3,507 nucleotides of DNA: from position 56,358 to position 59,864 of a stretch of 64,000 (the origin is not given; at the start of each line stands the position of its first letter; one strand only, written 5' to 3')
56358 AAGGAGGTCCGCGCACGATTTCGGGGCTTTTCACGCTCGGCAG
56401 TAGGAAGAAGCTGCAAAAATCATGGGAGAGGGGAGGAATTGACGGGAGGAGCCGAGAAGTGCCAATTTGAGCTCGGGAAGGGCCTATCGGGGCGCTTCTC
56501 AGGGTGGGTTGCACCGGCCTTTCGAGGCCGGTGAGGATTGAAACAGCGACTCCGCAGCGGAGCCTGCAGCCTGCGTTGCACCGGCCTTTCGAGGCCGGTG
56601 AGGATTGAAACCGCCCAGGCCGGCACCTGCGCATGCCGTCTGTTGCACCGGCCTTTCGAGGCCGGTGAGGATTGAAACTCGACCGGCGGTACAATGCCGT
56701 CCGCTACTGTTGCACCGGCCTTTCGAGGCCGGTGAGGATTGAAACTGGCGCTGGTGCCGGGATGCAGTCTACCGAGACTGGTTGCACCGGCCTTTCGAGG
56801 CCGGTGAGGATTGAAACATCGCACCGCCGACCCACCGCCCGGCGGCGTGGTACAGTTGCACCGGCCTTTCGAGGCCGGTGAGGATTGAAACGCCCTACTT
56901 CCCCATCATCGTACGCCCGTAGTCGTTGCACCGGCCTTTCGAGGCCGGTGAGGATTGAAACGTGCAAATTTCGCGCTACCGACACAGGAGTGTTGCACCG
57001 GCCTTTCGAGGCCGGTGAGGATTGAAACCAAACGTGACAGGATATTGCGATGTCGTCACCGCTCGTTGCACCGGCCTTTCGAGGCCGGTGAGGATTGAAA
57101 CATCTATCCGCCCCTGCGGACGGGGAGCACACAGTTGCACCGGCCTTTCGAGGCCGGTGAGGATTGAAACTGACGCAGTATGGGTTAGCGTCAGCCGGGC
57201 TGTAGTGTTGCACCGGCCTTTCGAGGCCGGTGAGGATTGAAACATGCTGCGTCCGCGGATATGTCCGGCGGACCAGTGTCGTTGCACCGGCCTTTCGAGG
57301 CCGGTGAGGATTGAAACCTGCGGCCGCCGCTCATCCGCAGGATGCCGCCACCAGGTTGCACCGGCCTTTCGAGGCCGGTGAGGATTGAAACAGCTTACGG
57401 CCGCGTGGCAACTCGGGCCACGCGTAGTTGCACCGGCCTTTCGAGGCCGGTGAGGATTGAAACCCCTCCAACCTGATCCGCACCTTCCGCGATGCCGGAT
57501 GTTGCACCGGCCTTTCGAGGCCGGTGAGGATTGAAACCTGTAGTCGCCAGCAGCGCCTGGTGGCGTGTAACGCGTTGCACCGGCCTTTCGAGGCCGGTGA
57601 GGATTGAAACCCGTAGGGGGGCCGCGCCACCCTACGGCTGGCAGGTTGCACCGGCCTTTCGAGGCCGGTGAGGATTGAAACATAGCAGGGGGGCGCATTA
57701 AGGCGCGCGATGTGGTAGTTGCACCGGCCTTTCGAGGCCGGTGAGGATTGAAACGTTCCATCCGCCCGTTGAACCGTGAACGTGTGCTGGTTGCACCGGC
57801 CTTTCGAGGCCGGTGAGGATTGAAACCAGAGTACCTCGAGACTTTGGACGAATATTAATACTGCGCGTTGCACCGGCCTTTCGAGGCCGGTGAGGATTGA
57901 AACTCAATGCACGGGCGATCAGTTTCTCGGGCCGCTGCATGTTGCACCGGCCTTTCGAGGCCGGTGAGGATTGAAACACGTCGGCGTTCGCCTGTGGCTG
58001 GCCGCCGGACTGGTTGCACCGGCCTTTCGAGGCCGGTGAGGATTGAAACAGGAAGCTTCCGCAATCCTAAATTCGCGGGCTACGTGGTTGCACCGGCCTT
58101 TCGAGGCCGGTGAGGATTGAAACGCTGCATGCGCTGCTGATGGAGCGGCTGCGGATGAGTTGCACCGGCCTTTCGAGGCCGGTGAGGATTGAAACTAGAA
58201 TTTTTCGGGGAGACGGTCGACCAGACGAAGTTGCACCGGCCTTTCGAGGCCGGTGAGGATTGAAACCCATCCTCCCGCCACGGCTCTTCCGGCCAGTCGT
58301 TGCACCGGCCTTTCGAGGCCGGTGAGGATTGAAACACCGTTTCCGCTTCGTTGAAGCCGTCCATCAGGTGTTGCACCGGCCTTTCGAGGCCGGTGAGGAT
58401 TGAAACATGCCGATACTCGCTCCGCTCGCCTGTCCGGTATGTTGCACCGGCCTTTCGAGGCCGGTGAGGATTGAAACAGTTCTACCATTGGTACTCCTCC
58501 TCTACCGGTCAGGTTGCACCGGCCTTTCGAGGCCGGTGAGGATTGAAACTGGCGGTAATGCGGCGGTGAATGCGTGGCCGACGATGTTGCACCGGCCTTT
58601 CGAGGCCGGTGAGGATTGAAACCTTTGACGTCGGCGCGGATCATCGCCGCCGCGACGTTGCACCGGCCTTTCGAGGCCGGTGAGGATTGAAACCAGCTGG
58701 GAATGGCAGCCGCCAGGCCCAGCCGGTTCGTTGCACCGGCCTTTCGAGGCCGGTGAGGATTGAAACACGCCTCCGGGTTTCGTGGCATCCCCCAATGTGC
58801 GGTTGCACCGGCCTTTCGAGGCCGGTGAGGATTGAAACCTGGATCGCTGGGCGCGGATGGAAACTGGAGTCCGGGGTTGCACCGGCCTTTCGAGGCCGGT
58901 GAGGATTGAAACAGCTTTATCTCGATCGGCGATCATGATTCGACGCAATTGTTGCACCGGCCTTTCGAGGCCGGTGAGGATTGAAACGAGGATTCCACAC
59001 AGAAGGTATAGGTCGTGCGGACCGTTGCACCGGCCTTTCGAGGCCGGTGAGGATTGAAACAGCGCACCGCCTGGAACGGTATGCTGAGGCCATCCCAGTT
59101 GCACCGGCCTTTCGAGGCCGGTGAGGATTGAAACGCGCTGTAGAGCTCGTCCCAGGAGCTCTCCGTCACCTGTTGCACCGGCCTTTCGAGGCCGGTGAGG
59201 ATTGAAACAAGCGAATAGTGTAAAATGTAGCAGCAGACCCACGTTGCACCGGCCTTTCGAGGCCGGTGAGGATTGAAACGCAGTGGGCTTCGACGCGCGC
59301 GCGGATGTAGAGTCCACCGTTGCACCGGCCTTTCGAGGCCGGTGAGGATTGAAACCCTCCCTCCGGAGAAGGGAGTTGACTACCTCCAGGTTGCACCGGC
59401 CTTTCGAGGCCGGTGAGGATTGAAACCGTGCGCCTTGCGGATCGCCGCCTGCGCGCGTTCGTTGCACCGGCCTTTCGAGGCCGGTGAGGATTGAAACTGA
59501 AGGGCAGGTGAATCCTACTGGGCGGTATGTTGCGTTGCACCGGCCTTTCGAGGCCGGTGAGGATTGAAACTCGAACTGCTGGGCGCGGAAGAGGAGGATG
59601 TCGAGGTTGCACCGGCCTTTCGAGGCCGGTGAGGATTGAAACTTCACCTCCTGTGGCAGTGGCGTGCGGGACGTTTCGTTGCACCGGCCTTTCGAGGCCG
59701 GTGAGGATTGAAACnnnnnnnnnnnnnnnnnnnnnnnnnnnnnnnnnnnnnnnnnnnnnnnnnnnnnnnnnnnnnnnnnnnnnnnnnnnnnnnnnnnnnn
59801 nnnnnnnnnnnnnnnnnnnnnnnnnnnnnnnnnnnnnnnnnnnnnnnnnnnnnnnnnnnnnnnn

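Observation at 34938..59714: Composite type III-B plus type I-C CRISPR-Cas locus with two inverted arrays sharing one repeat and duplicated leaders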

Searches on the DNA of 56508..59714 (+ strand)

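Call 58: search_dna_similar(query=window:56508-59714:+, collection=phages, mode=distant, max_evalue=0.001, max_rows=10)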
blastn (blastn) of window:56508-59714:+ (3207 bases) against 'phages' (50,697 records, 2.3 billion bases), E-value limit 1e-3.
No match.
